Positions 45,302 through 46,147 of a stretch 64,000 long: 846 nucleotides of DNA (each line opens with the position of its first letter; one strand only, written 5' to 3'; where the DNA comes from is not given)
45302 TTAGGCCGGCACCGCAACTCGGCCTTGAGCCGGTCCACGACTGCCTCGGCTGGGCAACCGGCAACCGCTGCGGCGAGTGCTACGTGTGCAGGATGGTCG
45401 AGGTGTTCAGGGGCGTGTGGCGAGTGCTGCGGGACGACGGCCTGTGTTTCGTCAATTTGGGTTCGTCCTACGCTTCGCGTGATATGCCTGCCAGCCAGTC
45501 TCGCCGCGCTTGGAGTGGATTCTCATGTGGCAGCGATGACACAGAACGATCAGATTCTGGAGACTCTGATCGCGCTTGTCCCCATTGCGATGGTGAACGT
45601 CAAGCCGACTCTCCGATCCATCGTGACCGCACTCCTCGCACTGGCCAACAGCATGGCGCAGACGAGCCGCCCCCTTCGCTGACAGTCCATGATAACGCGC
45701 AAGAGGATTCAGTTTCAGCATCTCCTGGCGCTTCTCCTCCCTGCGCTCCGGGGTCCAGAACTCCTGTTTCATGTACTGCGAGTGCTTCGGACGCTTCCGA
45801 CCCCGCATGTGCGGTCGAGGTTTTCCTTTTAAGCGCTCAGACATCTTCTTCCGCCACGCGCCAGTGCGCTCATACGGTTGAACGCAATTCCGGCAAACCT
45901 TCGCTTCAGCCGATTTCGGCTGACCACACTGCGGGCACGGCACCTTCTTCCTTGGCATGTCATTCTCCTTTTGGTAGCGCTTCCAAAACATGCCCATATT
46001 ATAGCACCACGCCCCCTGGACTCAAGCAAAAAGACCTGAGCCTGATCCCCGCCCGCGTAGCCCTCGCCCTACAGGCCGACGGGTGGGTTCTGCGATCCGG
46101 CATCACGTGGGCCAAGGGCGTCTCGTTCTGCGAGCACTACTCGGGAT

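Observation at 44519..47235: DNA methyltransferase gene invaded by two HNH endonuclease cassettes: one splits it into pieces, the other is nested antisense while preserving the host reading frame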

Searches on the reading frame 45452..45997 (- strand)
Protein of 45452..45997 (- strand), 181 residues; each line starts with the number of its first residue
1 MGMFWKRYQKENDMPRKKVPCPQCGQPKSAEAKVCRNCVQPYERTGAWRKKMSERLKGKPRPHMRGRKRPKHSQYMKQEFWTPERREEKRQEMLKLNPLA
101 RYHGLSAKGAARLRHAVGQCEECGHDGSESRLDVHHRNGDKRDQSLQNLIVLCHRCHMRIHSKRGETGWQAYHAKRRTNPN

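Call 3: search_protein_families(library=pfam, proteins=[window:45452-45997:-], max_evalue=0.01)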
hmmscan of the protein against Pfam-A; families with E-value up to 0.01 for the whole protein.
window:45452-45997:- (181 aa): 6 families
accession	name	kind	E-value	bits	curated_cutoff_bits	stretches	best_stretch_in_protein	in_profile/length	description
PF13392.12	HNH_3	-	0.00026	21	24.8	1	130-159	17-46/46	HNH endonuclease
PF01844.29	HNH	-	0.0004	20.9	21.4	1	120-163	1-47/47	HNH endonuclease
PF13248.11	Zn_ribbon_3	-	0.0016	18.3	27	1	18-38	2-22/26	zinc-ribbon domain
PF12773.13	DZR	-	0.0019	18.8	27.3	1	21-38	27-44/45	Double zinc ribbon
PF14260.11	zf-C4pol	-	0.0044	17.7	28.9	0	119-161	12-54/70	C4-type zinc-finger of DNA polymerase delta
PF21039.3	CEP104_ZnF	-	0.0073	16.9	27.4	0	114-171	54-109/112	Centrosomal protein CEP104, ZnF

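Call 22: find_related_loci(query=window:45455-45958:-, collection=viral_contigs, flank=5000)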
Query window:45455-45958:- (168 aa) in viral_contigs; peptide patterns used: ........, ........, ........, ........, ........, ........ (x = any residue, [..] = any of these).
15 stretches matched a pattern; 4 encode a relative of the query (tblastn E <= 1e-3); 4 distinct loci.
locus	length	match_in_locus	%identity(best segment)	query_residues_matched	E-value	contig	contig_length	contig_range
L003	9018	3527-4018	58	1-165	1e-60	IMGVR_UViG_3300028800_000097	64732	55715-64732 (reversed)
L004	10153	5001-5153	45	120-167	2e-6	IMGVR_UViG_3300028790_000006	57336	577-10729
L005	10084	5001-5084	57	120-147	5e-6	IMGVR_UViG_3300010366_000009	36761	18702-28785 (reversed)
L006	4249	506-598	45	118-148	8e-6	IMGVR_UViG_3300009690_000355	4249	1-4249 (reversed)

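Call 25: find_related_loci(query=A3, collection=metagenome_contigs, flank=4000)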
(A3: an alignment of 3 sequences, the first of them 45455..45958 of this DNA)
Query A3 (168 aa) in metagenome_contigs; peptide patterns used: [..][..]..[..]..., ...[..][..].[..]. (x = any residue, [..] = any of these).
599 stretches matched a pattern (row limit reached: there are more); 34 encode a relative of the query (tblastn E <= 1e-3); 34 distinct loci.
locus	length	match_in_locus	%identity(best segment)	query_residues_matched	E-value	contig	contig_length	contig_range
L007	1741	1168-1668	68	1-168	8e-79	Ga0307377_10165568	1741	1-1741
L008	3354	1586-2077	64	1-168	1e-66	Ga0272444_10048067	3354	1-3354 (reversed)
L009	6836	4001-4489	63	1-164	2e-65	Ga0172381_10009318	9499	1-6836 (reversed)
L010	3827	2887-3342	67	1-153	4e-65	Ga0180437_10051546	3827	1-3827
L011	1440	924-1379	65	1-153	3e-65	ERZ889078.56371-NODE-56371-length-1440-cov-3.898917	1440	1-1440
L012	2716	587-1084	59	1-165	3e-62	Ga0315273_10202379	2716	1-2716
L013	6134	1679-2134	61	1-153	2e-61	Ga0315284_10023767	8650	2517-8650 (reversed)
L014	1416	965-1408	67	1-149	5e-63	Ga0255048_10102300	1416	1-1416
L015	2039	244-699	65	1-153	5e-61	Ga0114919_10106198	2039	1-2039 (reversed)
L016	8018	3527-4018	58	1-165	6e-60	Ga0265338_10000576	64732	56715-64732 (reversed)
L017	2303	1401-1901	61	1-168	8e-58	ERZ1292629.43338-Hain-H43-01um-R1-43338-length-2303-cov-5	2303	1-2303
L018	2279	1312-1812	61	1-168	8e-58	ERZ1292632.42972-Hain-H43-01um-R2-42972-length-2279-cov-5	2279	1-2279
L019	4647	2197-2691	57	1-168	2e-55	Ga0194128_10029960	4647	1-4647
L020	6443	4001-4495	57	1-168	2e-55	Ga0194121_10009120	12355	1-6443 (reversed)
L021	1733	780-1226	58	1-153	3e-56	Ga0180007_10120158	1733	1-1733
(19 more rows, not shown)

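Call 26: find_related_loci(query=A3, collection=viral_contigs, flank=4000)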
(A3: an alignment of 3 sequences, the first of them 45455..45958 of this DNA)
Query A3 (168 aa) in viral_contigs; peptide patterns used: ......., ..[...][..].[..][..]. (x = any residue, [..] = any of these).
88 stretches matched a pattern; 25 encode a relative of the query (tblastn E <= 1e-3); 25 distinct loci.
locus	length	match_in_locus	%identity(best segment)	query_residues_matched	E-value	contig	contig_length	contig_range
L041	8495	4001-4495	59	1-166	1e-66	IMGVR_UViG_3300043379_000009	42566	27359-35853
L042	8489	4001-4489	62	1-164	3e-62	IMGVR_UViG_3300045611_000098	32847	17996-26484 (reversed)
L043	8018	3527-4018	58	1-165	8e-60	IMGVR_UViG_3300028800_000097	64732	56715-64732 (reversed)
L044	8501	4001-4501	55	1-168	1e-59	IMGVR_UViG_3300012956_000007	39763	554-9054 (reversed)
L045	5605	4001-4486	55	1-165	5e-55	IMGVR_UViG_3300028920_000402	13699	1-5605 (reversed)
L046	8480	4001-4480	58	1-163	3e-55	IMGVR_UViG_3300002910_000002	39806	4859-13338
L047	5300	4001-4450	59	1-153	5e-54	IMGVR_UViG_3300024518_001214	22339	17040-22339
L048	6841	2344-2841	57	1-168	2e-53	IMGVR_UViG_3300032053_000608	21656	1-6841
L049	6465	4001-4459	57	1-155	2e-53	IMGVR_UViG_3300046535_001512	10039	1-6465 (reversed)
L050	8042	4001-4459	57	1-155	2e-53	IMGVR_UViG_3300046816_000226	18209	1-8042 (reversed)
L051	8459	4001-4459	57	1-155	2e-53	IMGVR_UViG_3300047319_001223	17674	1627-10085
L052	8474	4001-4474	55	1-159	2e-52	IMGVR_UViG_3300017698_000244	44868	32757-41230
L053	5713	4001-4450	58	1-153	3e-51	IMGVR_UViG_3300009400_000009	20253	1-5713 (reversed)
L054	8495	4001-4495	54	1-166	6e-51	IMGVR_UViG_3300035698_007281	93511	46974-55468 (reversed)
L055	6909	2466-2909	54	14-162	2e-46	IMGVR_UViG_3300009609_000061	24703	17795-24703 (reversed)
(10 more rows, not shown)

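Call 29: search_dna_similar(query=window:45455-45958:-, collection=phages, mode=protein, max_rows=40, max_evalue=0.001)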
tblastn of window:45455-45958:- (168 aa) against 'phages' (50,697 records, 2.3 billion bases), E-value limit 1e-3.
Records with a match: 1; places in all: 1; records where one place covers at least 80% of the query: 0.
Best place of each record, by identity: <60% 1.
By first word of the organism name: Geobacillus 1.
By host as written in the record: Geobacillus thermodenitrificans 1.
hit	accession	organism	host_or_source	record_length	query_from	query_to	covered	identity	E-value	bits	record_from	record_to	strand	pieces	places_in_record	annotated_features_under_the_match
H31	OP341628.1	Geobacillus phage vB_GthS_PK5.1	Geobacillus thermodenitrificans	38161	68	145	46%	32.3%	2e-5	49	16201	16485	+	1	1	HNH endonuclease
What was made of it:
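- On ShiLan-type hidden-HNH insertion: It has no similarity to mycobacteriophage sequences (call 29).
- Closest known: ShiLan domain / 'hidden HNH' insertion in mycobacteriophage DNA methylases. Different: The HNH family differs: HNH2 has no tblastn match in any mycobacteriophage record (call 29).
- Tried and rejected: HNH2 in cultured phages: one weak Geobacillus hit (call 29).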

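Call 47: find_homologous_proteins(query=window:45455-45958:-)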
Query window:45455-45958:- (168 aa): 120 proteins with E <= 0.001 among 151 candidates.
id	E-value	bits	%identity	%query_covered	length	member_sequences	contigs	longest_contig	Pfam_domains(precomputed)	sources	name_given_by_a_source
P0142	4.0e-74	266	72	100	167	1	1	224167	-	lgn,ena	-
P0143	3.3e-71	257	68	100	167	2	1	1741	-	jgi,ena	-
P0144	5.3e-69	250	67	99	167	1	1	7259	-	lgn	-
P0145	1.5e-68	248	68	99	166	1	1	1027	-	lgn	-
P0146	7.8e-67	243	65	100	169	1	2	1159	-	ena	-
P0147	1.4e-66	242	62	100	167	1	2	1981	-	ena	-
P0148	9.7e-65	236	66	97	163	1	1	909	-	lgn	-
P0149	5.5e-64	233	71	91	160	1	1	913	-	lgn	-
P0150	5.9e-64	233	65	100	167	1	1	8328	-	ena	-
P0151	6.6e-63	230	64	99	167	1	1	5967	-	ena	-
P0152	5.4e-62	227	66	97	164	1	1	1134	-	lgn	-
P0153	6.3e-62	227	62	98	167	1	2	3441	PF13392.13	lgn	-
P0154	7.8e-62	226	62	99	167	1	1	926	-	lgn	-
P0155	7.8e-62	226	64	99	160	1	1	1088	-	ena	-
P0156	8.5e-62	226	69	91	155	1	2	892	-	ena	-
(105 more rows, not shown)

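Call 52: predict_structure(alignment_id=A4)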
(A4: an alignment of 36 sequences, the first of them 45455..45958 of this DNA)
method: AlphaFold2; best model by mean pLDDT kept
length: 168 residues; sequences in the alignment: 36
mean_pLDDT: 84.2   pTM: 0.47
mean pLDDT of the five models: 84.2, 83.1, 82.4, 82.1, 81.1
residues with pLDDT >= 90: 69; 70-90: 76; 50-70: 21; < 50: 2
segments of 3 or more residues with pLDDT < 50: none
pLDDT, mean of each block of 10 residues (from residue 1): 90 95 91 90 76 76 89 85 66 84 95 90 86 90 90 76 56
secondary structure, 60 per line:
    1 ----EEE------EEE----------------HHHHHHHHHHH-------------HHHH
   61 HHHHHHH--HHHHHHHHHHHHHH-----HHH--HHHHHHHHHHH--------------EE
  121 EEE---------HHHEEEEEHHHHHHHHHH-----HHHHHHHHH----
elements in order: E5-7 E14-16 H33-43 H57-67 H70-83 H94-104 E119-123 E136-140 H141-150 H156-164
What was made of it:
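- On HNH (His-Me finger) endonuclease: HNH2: The model has pLDDT 84 with a beta-beta-alpha core (call 52).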

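Call 56: fold_search(model_id=the predicted structure, library=pdb)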
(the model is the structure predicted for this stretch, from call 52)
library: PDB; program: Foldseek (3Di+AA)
matches with E <= 10: 75; with E <= 0.001: 0
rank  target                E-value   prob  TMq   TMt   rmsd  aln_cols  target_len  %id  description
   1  5x42_A                3.5e-02  0.96  0.24  0.21   4.3        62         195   19  Structure of DotL(590-659)-DotN derived from Legionella pneumophila (released 2017-06-14)
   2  6ghc_B                9.5e-02  0.97  0.27  0.17   4.0        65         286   26  Modification dependent EcoKMcrA restriction endonuclease (released 2018-08-08)
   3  5x42_C                1.6e-01  0.90  0.25  0.22   4.2        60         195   18  Structure of DotL(590-659)-DotN derived from Legionella pneumophila (released 2017-06-14)
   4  9nlg_B                1.7e-01  0.90  0.25  0.12   4.1        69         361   20  CBASS Pseudomonas syringae Cap5 tetramer with 3'2'-c-GAMP cyclic dinucleotide ligand (His56Ala mutant without Mg2+ ion (released 2025-06-18)
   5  5x1h_E                1.7e-01  0.84  0.25  0.21   4.4        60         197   18  Structure of Legionella pneumophila DotN (released 2017-06-14)
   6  5x1h_M                1.9e-01  0.84  0.25  0.22   4.3        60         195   18  Structure of Legionella pneumophila DotN (released 2017-06-14)
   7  6sz9_C                2.6e-01  0.89  0.28  0.24   4.0        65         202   18  Type IV Coupling Complex (T4CC) from L. pneumophila. (released 2020-05-13)
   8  9dif_B                3.0e-01  0.89  0.26  0.13   3.5        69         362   19  CBASS Pseudomonas syringae Cap5 tetramer with DNA duplex and 3'2'-c-GAMP cyclic dinucleotide ligand (released 2025-06-18)
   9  5x1h_K                3.6e-01  0.85  0.21  0.18   2.4        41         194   24  Structure of Legionella pneumophila DotN (released 2017-06-14)
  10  8fmf_B                3.9e-01  0.85  0.27  0.14   3.7        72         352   21  Structure of CBASS Cap5 from Pseudomonas syringae as an activated tetramer with the cyclic dinucleotide 3'2'-c-diAMP l (released 2024-02-07)
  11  7rwm_D                3.9e-01  0.63  0.22  0.11   6.2        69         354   20  Structure of Cap5 from Lactococcus lactis (released 2021-11-10)
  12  4h9d_C                4.1e-01  0.87  0.25  0.49   3.0        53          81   26  Crystal Structure of Mn-dependent Gme HNH nicking endonuclease from Geobacter metallireducens GS-15, Northeast Structu (released 2012-10-10)
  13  4h9d_A                5.0e-01  0.63  0.26  0.43   7.8        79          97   22  Crystal Structure of Mn-dependent Gme HNH nicking endonuclease from Geobacter metallireducens GS-15, Northeast Structu (released 2012-10-10)
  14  5x1h_A                5.0e-01  0.57  0.22  0.19   3.8        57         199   18  Structure of Legionella pneumophila DotN (released 2017-06-14)
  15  4h9d_B                5.4e-01  0.57  0.24  0.41   4.5        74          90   20  Crystal Structure of Mn-dependent Gme HNH nicking endonuclease from Geobacter metallireducens GS-15, Northeast Structu (released 2012-10-10)
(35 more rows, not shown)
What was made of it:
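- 45452..45958 (-): HNH2, an antisense HNH endonuclease gene (168 aa from the conserved ATG at 45958; the ORF is open up to 45997). It has an N-terminal CxxC...CxxC zinc ribbon, a helical linker and a C-terminal HNH core. Calls 52 and 56 (pLDDT 84; best fold hits are HNH nucleases, weak).
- On HNH (His-Me finger) endonuclease: HNH2: Fold hits are HNH nucleases, but weak (call 56).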

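Call 85: search_protein_families(library=ncbifam, proteins=[window:45455-45958:-], max_evalue=0.01)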
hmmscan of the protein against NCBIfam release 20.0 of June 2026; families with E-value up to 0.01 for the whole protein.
window:45455-45958:- (168 aa): 2 families
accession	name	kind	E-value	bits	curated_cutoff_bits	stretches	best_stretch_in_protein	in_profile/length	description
NF041791.1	anti-phage_ZorE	equivalog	3.4e-06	26.2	600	1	101-146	201-249/358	type II Zorya anti-phage system protein ZorE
NF040563.1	guided_IscB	equivalog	1.6e-05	24.2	175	1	105-158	193-246/314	RNA-guided endonuclease IscB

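Call 112: search_protein_families(library=pfam, alignment_id=A4, max_evalue=0.01)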
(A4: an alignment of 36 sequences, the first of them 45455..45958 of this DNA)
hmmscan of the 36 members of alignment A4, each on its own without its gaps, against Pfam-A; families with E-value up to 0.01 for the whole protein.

A. member 1, window:45455-45958:- (168 aa): 6 families
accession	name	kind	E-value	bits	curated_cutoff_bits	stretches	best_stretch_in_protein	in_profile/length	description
PF13392.12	HNH_3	-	0.00023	21.2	24.8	1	117-146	17-46/46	HNH endonuclease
PF01844.29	HNH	-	0.00035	21.1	21.4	1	107-150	1-47/47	HNH endonuclease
PF13248.11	Zn_ribbon_3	-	0.0014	18.5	27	1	5-25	2-22/26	zinc-ribbon domain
PF12773.13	DZR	-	0.0023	18.5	27.3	1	8-25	27-44/45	Double zinc ribbon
PF14260.11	zf-C4pol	-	0.0037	17.9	28.9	0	106-148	12-54/70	C4-type zinc-finger of DNA polymerase delta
PF21039.3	CEP104_ZnF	-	0.0098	16.5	27.4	1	101-158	54-109/112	Centrosomal protein CEP104, ZnF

B. families by the number of members that match (of 36 scanned): 15 families
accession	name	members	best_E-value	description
PF13392.12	HNH_3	31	4.6e-06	HNH endonuclease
PF01844.29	HNH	29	1.9e-06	HNH endonuclease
PF07460.16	NUMOD3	12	1.4e-10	NUMOD3 motif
PF14260.11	zf-C4pol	10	0.00027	C4-type zinc-finger of DNA polymerase delta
PF07754.17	HVO_2753_ZBP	6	0.0017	Small zinc finger protein HVO_2753-like, Zn-binding pocket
PF13248.11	Zn_ribbon_3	5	0.00027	zinc-ribbon domain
PF18912.6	DZR_2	2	0.0043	Double zinc ribbon domain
PF21039.3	CEP104_ZnF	2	0.0054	Centrosomal protein CEP104, ZnF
PF19893.4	DUF6366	2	0.0063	Family of unknown function (DUF6366)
PF03889.18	ArfA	1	1.9e-05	Alternative ribosome-rescue factor A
PF14042.11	DUF4247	1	0.00071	Domain of unknown function (DUF4247)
PF12773.13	DZR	1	0.0023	Double zinc ribbon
PF22747.2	Zn_ribbon_DUF2089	1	0.0064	DUF2089 zinc ribbon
PF20766.2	DUF447_C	1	0.0068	Protein of unknown function (DUF447)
PF21368.3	AI2M-like_HNH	1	0.0099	AI2M/AI1M-like, HNH endonuclease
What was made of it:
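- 45452..45958 (-): Calls 3 and 112 (HNH_3 31/36, HNH 29/36, NUMOD3 12/36 family members).
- On HNH (His-Me finger) endonuclease: HNH2: 29 of 36 family members match HNH, 31 of 36 match HNH_3 and 12 of 36 match NUMOD3 (call 112).
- Checked: At family level, 31 of 36 members match HNH_3 and 29 of 36 match HNH (call 112).
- The domain make-up (zinc ribbon, NUMOD3, HNH) is that of modular homing endonucleases (call 112).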

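Call 113: find_related_loci(query=A3, collection=genome_contigs, flank=3000)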
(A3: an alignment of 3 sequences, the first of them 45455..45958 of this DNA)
Query A3 (168 aa) in genome_contigs; peptide patterns used: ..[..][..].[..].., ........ (x = any residue, [..] = any of these).
102 stretches matched a pattern; 4 encode a relative of the query (tblastn E <= 1e-3); 4 distinct loci.
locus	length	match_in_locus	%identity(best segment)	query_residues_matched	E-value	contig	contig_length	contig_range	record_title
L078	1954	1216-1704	60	1-164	6e-64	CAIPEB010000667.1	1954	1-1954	MAG: uncultured Planctomycetaceae bacterium isolate LaPlata-15m-b_bin-253 genome assembly, contig: bin-253:667/789, whol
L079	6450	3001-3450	58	1-153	3e-52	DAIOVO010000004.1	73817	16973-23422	MAG TPA_asm: Chthoniobacterales bacterium isolate CTOTU21807 NODE_63_length_73817_cov_3.381104, whole genome shotgun seq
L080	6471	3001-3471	38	8-165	1e-26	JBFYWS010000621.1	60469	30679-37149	MAG: Desulfobacteraceae bacterium isolate PPR_0356 k121_5160017, whole genome shotgun sequence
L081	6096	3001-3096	59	137-168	2e-9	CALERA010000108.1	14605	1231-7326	MAG TPA_asm: uncultured Desulfarculaceae bacterium isolate SRR3330206_bin.109_CONCOCT_v1.1_MAG genome assembly, contig:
